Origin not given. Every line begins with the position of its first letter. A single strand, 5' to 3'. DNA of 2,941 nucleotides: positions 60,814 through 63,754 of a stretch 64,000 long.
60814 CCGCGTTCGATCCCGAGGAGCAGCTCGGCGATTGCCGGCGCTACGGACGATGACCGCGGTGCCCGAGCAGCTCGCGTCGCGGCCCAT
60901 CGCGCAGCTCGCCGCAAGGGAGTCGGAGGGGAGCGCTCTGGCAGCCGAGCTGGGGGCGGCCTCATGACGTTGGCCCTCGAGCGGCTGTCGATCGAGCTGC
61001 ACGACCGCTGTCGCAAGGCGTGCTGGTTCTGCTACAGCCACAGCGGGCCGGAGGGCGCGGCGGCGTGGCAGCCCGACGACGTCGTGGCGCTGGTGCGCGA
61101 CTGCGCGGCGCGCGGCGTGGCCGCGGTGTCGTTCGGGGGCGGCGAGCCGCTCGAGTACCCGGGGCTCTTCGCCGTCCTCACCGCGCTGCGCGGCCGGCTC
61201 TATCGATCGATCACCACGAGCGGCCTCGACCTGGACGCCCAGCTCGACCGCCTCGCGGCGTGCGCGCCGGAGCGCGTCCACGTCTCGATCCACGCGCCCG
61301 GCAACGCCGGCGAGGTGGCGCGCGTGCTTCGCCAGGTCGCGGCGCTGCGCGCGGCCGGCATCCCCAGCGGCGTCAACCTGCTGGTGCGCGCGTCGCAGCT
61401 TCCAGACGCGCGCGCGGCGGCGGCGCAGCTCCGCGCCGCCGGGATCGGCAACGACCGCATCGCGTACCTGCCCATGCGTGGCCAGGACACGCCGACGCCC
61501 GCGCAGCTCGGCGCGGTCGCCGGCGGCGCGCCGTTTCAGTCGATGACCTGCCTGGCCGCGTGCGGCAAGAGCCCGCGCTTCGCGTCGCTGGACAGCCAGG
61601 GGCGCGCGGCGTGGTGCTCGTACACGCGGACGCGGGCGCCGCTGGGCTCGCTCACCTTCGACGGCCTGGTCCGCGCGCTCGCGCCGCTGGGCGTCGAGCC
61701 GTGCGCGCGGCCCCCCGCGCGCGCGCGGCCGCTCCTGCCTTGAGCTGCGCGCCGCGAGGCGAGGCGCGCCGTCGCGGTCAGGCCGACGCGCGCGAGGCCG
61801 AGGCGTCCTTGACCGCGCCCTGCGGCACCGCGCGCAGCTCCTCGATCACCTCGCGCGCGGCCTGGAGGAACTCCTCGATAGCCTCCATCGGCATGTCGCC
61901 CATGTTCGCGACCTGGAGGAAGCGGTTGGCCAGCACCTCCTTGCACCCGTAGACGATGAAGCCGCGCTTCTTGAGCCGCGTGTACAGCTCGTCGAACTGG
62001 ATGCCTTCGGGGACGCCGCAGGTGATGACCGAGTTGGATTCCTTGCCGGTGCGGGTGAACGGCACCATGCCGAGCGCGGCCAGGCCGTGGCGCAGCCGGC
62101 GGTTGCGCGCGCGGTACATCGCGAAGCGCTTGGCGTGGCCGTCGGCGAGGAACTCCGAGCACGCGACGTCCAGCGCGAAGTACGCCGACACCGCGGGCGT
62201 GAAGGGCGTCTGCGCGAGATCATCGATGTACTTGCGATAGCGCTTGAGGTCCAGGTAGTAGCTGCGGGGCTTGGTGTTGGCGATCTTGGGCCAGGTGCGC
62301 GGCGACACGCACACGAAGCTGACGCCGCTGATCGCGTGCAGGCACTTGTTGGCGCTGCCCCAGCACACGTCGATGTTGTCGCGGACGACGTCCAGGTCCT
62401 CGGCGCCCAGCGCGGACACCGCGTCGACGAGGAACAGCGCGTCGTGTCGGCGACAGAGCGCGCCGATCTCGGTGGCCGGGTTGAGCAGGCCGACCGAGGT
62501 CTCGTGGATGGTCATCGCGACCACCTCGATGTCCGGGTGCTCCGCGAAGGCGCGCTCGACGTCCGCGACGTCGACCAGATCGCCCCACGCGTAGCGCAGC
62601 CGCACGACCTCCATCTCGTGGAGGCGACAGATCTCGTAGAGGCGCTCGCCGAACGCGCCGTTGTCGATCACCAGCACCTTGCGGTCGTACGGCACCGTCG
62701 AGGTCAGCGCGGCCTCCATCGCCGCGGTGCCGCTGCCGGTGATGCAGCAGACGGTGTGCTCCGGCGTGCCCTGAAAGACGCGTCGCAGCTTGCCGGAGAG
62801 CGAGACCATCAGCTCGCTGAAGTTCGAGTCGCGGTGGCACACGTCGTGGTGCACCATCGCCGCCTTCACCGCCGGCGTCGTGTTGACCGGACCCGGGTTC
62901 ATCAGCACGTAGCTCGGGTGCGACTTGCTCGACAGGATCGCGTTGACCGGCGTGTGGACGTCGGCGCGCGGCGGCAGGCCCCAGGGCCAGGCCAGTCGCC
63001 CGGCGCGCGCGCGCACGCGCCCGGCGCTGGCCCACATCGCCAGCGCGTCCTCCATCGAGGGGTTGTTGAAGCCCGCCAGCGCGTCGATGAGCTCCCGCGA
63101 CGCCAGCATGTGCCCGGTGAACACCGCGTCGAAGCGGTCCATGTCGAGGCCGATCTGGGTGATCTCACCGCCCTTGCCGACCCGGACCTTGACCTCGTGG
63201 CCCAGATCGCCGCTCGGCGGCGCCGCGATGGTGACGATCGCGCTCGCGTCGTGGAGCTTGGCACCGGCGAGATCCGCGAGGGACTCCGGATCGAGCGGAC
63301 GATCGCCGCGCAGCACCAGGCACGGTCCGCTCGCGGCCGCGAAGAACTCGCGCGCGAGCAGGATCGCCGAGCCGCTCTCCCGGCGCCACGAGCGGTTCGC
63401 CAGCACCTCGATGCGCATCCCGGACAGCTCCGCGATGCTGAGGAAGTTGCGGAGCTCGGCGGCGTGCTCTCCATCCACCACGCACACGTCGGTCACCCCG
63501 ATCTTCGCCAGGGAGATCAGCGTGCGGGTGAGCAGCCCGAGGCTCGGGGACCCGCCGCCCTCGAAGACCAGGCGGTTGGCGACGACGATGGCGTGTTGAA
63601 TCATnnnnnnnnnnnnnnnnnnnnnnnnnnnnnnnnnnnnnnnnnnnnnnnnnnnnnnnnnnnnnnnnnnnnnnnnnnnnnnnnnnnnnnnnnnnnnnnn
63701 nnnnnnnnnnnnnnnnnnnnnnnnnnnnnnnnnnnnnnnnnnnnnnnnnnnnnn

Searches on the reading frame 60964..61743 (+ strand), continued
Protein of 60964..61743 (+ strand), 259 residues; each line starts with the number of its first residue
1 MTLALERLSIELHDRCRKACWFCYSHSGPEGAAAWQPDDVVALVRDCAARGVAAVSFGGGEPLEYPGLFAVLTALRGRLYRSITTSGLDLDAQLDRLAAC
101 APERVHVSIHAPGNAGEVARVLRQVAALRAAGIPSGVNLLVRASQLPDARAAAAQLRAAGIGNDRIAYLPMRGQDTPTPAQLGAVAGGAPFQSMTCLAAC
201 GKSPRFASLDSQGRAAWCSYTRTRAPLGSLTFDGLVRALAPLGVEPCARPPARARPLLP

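Call 41: search_protein_families(library=pfam, proteins=[L019:5737-6345:+, L019:6371-7210:+, L019:7223-8077:+, L029:5746-6378:+, L008:1102-1950:+, L007:5957-6703:+], max_evalue=0.01)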
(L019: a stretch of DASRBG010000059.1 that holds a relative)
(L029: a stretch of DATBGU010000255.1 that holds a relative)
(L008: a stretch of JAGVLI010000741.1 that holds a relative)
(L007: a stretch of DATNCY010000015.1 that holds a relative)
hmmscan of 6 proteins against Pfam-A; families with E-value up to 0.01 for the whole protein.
L019:5737-6345:+ (202 aa): 0 families

L019:6371-7210:+ (279 aa): 0 families

L019:7223-8077:+ (284 aa): 52 families (the best 25 are shown)
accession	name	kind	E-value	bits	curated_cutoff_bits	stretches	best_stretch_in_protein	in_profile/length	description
PF00400.38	WD40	-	3.2e-62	204.8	27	5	3-36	6-39/39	WD domain, G-beta repeat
PF25174.1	Beta-prop_THOC3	-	2.4e-57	194.5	305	2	47-282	1-242/272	THOC3 beta-propeller domain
PF25173.1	Beta-prop_WDR3_1st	-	2.6e-52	177.7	154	3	3-130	24-153/184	WDR3 first beta-propeller domain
PF24814.1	WD40_Prp19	-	6e-43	147.3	320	3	3-127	86-214/281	Prp19 WD40 domain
PF24807.1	WD40_CDC20-Fz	-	1.5e-39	136.6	200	3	176-283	56-165/292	CDC20/Fizzy WD40 domain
PF23414.1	Beta-prop_EML_2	-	6.2e-38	131.1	90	3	96-244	4-157/266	Echinoderm microtubule-associated protein second beta-propeller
PF24817.1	WD40_WDHD1_1st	-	4.9e-36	124.8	109.9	2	88-245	3-162/291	WDHD1 first WD40 domain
PF25047.1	Beta-prop_TEP1_2nd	-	2.3e-29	102.7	89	3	3-44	85-126/255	TEP-1 second beta-propeller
PF25391.1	WD40_Gbeta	-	3.9e-29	102.2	150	3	189-282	160-255/340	G protein beta WD-40 repeat protein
PF25168.1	Beta-prop_WDR36-Utp21_2nd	-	5e-29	102.1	84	3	80-199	147-268/335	WDR36/Utp21 second beta-propeller domain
PF12894.13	ANAPC4_WD40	-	5e-29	100.8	22.9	4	7-39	37-69/91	Anaphase-promoting complex subunit 4 WD40 domain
PF24105.1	Beta-prop_CAF1B_HIR1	-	8.6e-29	101.1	80.5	3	207-282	126-201/383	CAF1B/HIR1 beta-propeller domain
PF25172.1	Beta-prop_WDR3_2nd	-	6.7e-27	94.9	140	3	47-159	174-287/293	WDR3 second beta-propeller domain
PF25175.1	Beta-prop_WDR5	-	3.1e-26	92.8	250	3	176-281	57-164/296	WDR5 beta-propeller domain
PF24796.1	WDR55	-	6.8e-26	91.4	200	3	45-159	4-123/296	WDR55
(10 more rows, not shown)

L029:5746-6378:+ (210 aa): 0 families

L008:1102-1950:+ (282 aa): 0 families

L007:5957-6703:+ (248 aa): 0 families

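Call 54: search_protein_families(library=pfam, proteins=[L153:2019-2693:+, L154:4939-5634:+, L160:2815-3471:+, L156:1333-1908:+, L151:3881-4225:+, L156:2108-3013:+, L151:4480-5349:+], max_evalue=0.01)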
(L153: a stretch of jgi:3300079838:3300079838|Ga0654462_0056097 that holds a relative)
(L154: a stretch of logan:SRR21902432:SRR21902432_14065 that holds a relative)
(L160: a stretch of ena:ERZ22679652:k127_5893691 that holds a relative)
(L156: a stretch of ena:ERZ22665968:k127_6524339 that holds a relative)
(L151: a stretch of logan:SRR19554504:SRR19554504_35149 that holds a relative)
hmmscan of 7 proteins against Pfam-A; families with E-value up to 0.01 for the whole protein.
L153:2019-2693:+ (224 aa): 1 family
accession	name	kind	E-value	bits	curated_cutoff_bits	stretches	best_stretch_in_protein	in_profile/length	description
PF20296.3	MTaX1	-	4.2e-09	37.4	25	1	64-196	3-111/111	Methylase-associated X1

L154:4939-5634:+ (232 aa): 1 family
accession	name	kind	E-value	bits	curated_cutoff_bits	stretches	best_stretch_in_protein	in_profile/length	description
PF22148.1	Fervidolysin_NPro-like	-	3.5e-07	30.9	21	1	75-168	6-81/81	Fervidolysin N-terminal prodomain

L160:2815-3471:+ (218 aa): 2 families
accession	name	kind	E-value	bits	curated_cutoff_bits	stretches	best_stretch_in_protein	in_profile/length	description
PF25174.1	Beta-prop_THOC3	-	0.00025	20.6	305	1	56-131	47-120/272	THOC3 beta-propeller domain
PF10282.15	Lactonase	-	0.0013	18.4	21.7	0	61-152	196-300/344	Lactonase, 7-bladed beta-propeller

L156:1333-1908:+ (191 aa): 3 families
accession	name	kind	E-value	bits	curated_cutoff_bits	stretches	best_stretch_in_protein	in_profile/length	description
PF08843.17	AbiEii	-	4.1e-05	24.1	22.5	1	30-155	18-170/238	Nucleotidyl transferase AbiEii toxin, Type IV TA system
PF19502.5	DUF6036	-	0.00047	20.4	23.6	1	103-153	66-118/164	Nucleotidyltransferase of unknown function (DUF6036)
PF09970.15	DUF2204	-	0.0027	17.8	20.3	0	113-174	104-168/181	Nucleotidyl transferase of unknown function (DUF2204)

L151:3881-4225:+ (114 aa): 0 families

L156:2108-3013:+ (301 aa): 0 families

L151:4480-5349:+ (290 aa): 0 families

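Call 57: predict_structure(alignment_id=A2)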
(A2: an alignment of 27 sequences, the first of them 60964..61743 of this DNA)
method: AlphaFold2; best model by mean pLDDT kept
length: 259 residues; sequences in the alignment: 27
mean_pLDDT: 88.8   pTM: 0.86
mean pLDDT of the five models: 88.8, 88.1, 87.7, 87.0, 86.1
residues with pLDDT >= 90: 180; 70-90: 46; 50-70: 26; < 50: 7
segments of 3 or more residues with pLDDT < 50: 255-259
pLDDT, mean of each block of 10 residues (from residue 1): 86 83 70 94 98 92 95 98 96 98 97 97 98 97 96 98 94 85 94 64 79 88 91 95 73 51
secondary structure, 60 per line:
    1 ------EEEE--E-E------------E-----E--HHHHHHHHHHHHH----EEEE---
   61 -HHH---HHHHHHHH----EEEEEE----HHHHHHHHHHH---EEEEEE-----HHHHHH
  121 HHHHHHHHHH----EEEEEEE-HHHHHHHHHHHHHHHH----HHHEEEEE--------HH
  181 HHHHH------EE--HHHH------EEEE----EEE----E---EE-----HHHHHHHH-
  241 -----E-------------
elements in order: E7-10 H37-49 E54-57 H68-75 E80-85 H90-100 E104-109 H115-130 E135-141 H143-158 E166-170 H179-185 H196-199 E206-209 E214-216 H232-239

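Call 59: fold_search(model_id=the predicted structure, library=pdb)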
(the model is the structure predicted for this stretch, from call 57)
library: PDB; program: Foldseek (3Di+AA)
matches with E <= 10: 1791; with E <= 0.001: 79
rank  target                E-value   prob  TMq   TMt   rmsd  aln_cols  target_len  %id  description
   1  7vob                  1.4e-11  1.00  0.66  0.53   6.0       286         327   20  The crystal structure of a Radical SAM Enzyme BlsE involved in the Biosynthesis of Blasticidin S (released 2022-05-04)
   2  2fb2_B                3.2e-11  1.00  0.71  0.57   3.6       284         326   16  Structure of the MoaA Arg17/266/268/Ala triple mutant (released 2006-05-09)
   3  6efn                  3.9e-11  1.00  0.70  0.49   4.2       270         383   16  Structure of a RiPP maturase, SkfB (released 2018-10-24)
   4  1tv7_B                3.2e-10  1.00  0.72  0.59   4.3       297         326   16  Structure of the S-adenosylmethionine dependent Enzyme MoaA (released 2004-08-31)
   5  2fb2_A                4.1e-10  1.00  0.70  0.57   3.7       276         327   16  Structure of the MoaA Arg17/266/268/Ala triple mutant (released 2006-05-09)
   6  9dgw_B                6.0e-10  1.00  0.69  0.64   3.9       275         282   14  X-ray crystal structure of the Viperin-like enzyme from T. virens with bound CTP and SAM (released 2025-02-12)
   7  6c8v                  1.3e-09  1.00  0.62  0.53   4.1       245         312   17  X-ray structure of PqqE from Methylobacterium extorquens (released 2018-02-14)
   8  8ai4_B                2.2e-09  1.00  0.61  0.51   6.3       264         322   17  Crystal structure of radical SAM epimerase EpeE C223A mutant from Bacillus subtilis with [4Fe-4S] clusters, S-adenosyl (released 2024-01-10)
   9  8ai6_A                2.2e-09  1.00  0.60  0.50   6.3       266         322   17  Crystal structure of radical SAM epimerase EpeE D210A mutant from Bacillus subtilis with [4Fe-4S] clusters, S-adenosyl (released 2024-01-10)
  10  8ai4_A                2.6e-09  1.00  0.61  0.52   6.3       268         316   17  Crystal structure of radical SAM epimerase EpeE C223A mutant from Bacillus subtilis with [4Fe-4S] clusters, S-adenosyl (released 2024-01-10)
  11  1tv7_A                3.0e-09  1.00  0.69  0.56   4.0       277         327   16  Structure of the S-adenosylmethionine dependent Enzyme MoaA (released 2004-08-31)
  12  9dgw_C                3.0e-09  1.00  0.70  0.66   3.7       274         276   14  X-ray crystal structure of the Viperin-like enzyme from T. virens with bound CTP and SAM (released 2025-02-12)
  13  5v1s_A                3.2e-09  1.00  0.64  0.41   4.7       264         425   16  Crystal structure of Streptococcus suis SuiB bound to S-adenosylmethionine (released 2017-08-30)
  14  9dgw_A                3.4e-09  1.00  0.69  0.64   4.1       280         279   13  X-ray crystal structure of the Viperin-like enzyme from T. virens with bound CTP and SAM (released 2025-02-12)
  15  8ai3_A                3.6e-09  1.00  0.61  0.51   6.2       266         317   17  Crystal structure of radical SAM epimerase EpeE C223A mutant from Bacillus subtilis with [4Fe-4S] clusters and S-adeno (released 2024-01-10)
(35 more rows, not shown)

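Call 74: search_protein_families(library=pfam, proteins=[L055:1103-3376:+, L074:1232-2890:+, L069:5771-7231:+, L062:428-1822:+, L073:5810-7381:+, L025:5807-8812:+], max_evalue=0.001)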
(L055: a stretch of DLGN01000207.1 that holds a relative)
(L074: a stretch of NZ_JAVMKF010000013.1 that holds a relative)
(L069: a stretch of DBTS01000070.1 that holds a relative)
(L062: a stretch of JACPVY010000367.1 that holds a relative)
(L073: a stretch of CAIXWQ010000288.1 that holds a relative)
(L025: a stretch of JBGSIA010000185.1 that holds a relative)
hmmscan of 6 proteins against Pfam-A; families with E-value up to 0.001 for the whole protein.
L055:1103-3376:+ (757 aa): 1 family
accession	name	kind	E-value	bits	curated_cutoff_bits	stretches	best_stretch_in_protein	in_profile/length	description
PF08238.18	Sel1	-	6.7e-60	197.8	30.7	6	623-655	2-34/36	Sel1 repeat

L074:1232-2890:+ (552 aa): 1 family
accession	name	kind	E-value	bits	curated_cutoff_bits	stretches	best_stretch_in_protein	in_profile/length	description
PF08238.18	Sel1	-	1.6e-23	82.7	30.7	2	508-541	2-35/36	Sel1 repeat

L069:5771-7231:+ (486 aa): 1 family
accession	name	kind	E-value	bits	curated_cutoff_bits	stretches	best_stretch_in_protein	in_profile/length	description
PF08238.18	Sel1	-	4.9e-08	33.7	30.7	1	401-436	1-36/36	Sel1 repeat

L062:428-1822:+ (464 aa): 1 family
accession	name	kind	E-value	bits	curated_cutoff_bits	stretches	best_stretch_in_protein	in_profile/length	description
PF08238.18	Sel1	-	2.3e-11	44.2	30.7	1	335-366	2-35/36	Sel1 repeat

L073:5810-7381:+ (523 aa): 1 family
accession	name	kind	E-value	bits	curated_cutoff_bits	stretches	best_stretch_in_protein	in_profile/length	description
PF00069.31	Pkinase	-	5.8e-05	23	31.7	1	423-513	164-252/263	Protein kinase domain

L025:5807-8812:+ (1001 aa): 0 families

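Call 79: search_dna_similar(query=window:60964-61743:+, collection=plasmids, mode=protein, max_evalue=1e-20, max_rows=15)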
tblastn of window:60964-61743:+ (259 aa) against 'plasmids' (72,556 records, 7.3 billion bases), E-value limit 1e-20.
No match.

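Call 80: search_dna_similar(query=window:60964-61743:+, collection=phages, mode=protein, max_evalue=1e-10, max_rows=10)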
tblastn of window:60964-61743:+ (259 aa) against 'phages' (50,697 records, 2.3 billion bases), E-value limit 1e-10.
No match.

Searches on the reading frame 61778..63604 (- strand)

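Call 3: search_protein_families(library=pfam, proteins=[window:61778-63604:-], max_evalue=0.1)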
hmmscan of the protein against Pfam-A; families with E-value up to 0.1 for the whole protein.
window:61778-63604:- (608 aa): 2 families
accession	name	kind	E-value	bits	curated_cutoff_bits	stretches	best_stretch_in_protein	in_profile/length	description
PF00266.25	Aminotran_5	-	6.8e-21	75.1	21.5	1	248-551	27-335/371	Aminotransferase class-V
PF00155.27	Aminotran_1_2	-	4.7e-05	23.2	19.7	1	278-581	62-359/361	Aminotransferase class I and II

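Call 4: search_protein_families(library=ncbifam, proteins=[window:61778-63604:-], max_evalue=0.1)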
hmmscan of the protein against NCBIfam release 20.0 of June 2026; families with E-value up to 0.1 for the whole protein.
window:61778-63604:- (608 aa): 28 families (the best 25 are shown)
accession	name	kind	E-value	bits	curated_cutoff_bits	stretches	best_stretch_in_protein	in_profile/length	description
TIGR03301.1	PhnW-AepZ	equivalog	5.9e-93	312.1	360.8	1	233-586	1-354/355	2-aminoethylphosphonate aminotransferase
NF010006.0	PRK13479.1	equivalog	1.2e-69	235.2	296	1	230-590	4-364/369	2-aminoethylphosphonate--pyruvate transaminase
TIGR02326.1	transamin_PhnW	equivalog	3.8e-65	220.4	400.8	1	231-587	3-360/363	2-aminoethylphosphonate--pyruvate transaminase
NF046070.1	PyrdoxPyrvTramin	equivalog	5.7e-52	176.8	600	1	231-571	5-347/369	pyridoxamine--pyruvate transaminase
NF045640.1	AspGlyoxATaseBhcA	equivalog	7e-37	127.3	650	1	235-569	8-346/395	L-aspartate--glyoxylate aminotransferase BhcA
TIGR04343.1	egtE_PLP_lyase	equivalog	6.9e-13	48.1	400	1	277-551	66-330/370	ergothioneine biosynthesis PLP-dependent enzyme EgtE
TIGR03402.1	FeS_nifS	equivalog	4.4e-10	38.9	530.75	1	287-431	63-208/379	cysteine desulfurase NifS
NF002841.0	PRK03080.1-2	equivalog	2.1e-09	36.8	477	1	227-446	8-220/389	phosphoserine transaminase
TIGR01977.1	am_tr_V_EF2568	hypoth_equivalog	1.6e-08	33.9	377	1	285-434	64-213/376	cysteine desulfurase family protein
TIGR02006.1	IscS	equivalog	1.2e-07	31.1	643.2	1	331-422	117-206/402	IscS subfamily cysteine desulfurase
NF010611.0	PRK14012.1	equivalog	2.9e-07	29.8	548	1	331-428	121-215/406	IscS subfamily cysteine desulfurase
TIGR03403.1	nifS_epsilon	equivalog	5.4e-07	28.7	587.7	1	333-428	117-209/382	NifS family cysteine desulfurase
TIGR03235.1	DNA_S_dndA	equivalog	5.8e-07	29.1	480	1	343-441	125-220/353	cysteine desulfurase DndA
TIGR01364.1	serC_1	equivalog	1.2e-05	24.4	443.6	1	253-443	34-216/358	phosphoserine transaminase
NF047599.1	SerpalmtaseBetaP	equivalog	4.2e-05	22.4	500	1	298-447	117-268/394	serine palmitoyltransferase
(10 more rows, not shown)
